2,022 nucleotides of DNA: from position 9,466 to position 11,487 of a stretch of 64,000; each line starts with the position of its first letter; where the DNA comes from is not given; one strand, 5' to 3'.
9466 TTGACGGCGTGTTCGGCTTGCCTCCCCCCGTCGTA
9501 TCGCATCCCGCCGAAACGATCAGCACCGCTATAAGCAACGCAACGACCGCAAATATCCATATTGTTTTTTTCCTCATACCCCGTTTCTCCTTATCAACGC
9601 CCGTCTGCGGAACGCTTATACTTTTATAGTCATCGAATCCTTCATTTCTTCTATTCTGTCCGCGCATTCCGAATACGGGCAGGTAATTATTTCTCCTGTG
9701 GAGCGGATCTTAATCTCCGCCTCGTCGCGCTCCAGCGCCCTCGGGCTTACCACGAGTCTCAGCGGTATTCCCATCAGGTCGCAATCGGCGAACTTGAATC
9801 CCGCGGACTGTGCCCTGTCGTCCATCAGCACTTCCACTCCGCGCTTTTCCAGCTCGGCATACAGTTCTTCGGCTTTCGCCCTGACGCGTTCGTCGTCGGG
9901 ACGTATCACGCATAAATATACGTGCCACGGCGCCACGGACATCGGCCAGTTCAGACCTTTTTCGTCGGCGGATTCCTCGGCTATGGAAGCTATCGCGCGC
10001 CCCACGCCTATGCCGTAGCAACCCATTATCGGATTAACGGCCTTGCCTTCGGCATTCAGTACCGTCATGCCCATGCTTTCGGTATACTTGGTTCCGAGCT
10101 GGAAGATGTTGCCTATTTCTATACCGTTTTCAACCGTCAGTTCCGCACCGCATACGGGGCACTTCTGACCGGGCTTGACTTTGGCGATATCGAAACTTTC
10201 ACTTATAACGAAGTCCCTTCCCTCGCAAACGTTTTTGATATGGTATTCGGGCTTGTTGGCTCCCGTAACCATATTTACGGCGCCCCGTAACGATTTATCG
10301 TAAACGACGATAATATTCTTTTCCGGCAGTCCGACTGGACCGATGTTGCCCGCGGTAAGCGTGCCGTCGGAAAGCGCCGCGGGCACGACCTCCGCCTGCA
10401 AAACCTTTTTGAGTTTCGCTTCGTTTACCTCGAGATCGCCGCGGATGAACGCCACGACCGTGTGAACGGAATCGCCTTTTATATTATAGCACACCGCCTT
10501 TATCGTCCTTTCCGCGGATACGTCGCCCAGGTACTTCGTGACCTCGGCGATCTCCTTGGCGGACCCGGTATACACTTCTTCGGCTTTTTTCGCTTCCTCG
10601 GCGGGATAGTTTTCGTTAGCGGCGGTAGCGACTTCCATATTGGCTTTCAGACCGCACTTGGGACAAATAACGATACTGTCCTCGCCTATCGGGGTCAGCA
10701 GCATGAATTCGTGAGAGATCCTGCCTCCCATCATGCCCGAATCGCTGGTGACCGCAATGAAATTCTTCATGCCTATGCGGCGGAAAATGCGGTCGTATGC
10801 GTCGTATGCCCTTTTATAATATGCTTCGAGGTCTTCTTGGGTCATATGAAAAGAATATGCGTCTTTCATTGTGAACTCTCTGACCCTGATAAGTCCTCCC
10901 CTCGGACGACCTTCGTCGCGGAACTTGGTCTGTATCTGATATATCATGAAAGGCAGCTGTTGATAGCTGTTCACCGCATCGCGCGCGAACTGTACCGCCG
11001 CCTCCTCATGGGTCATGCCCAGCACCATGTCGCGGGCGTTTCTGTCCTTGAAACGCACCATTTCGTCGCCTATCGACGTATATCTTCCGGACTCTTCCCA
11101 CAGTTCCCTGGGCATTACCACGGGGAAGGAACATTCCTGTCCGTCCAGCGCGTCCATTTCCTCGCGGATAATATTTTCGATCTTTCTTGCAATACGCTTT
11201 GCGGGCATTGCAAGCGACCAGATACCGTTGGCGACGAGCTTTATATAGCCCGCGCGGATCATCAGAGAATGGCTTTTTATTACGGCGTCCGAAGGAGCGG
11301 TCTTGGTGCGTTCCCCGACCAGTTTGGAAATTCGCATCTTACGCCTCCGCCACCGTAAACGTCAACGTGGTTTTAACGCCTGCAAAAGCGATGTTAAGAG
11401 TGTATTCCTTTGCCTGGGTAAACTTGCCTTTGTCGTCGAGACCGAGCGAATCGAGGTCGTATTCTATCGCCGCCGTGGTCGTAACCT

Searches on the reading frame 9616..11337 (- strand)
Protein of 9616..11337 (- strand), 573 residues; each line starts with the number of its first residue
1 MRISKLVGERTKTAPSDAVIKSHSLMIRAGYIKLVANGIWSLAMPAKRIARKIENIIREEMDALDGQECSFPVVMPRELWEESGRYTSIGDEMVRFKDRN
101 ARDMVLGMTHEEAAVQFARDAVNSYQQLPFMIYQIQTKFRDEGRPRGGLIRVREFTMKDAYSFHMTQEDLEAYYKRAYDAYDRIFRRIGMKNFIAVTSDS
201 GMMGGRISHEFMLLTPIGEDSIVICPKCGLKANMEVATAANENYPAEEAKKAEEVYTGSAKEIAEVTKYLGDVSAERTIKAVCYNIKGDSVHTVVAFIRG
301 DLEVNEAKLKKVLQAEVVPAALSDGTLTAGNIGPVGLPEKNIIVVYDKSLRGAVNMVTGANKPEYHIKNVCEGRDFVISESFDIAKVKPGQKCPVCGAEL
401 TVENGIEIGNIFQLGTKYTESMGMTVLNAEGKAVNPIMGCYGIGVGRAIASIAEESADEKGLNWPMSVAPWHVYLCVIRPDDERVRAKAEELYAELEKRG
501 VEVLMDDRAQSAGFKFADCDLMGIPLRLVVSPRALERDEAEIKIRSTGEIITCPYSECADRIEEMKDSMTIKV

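Call 72: search_protein_families(library=pfam, proteins=[window:9616-11337:-], max_evalue=0.00001)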
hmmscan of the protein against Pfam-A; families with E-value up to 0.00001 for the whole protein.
window:9616-11337:- (573 aa): 4 families
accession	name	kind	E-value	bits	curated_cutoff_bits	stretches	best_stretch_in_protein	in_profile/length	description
PF00587.30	tRNA-synt_2b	-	4e-33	115.4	29.3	1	95-455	2-178/179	tRNA synthetase class II core domain (G, H, P, S and T)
PF03129.25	HGTP_anticodon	-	1.8e-17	63.7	21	1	473-564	2-93/94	Anticodon binding domain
PF04073.20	tRNA_edit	-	7.5e-14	52.3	25.5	1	259-372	3-118/123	Aminoacyl-tRNA editing domain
PF21344.3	Zn_ribbon_LysW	-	1.7e-06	28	27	0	392-412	2-22/46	Alpha-aminoadipate carrier protein LysW-like, globular domain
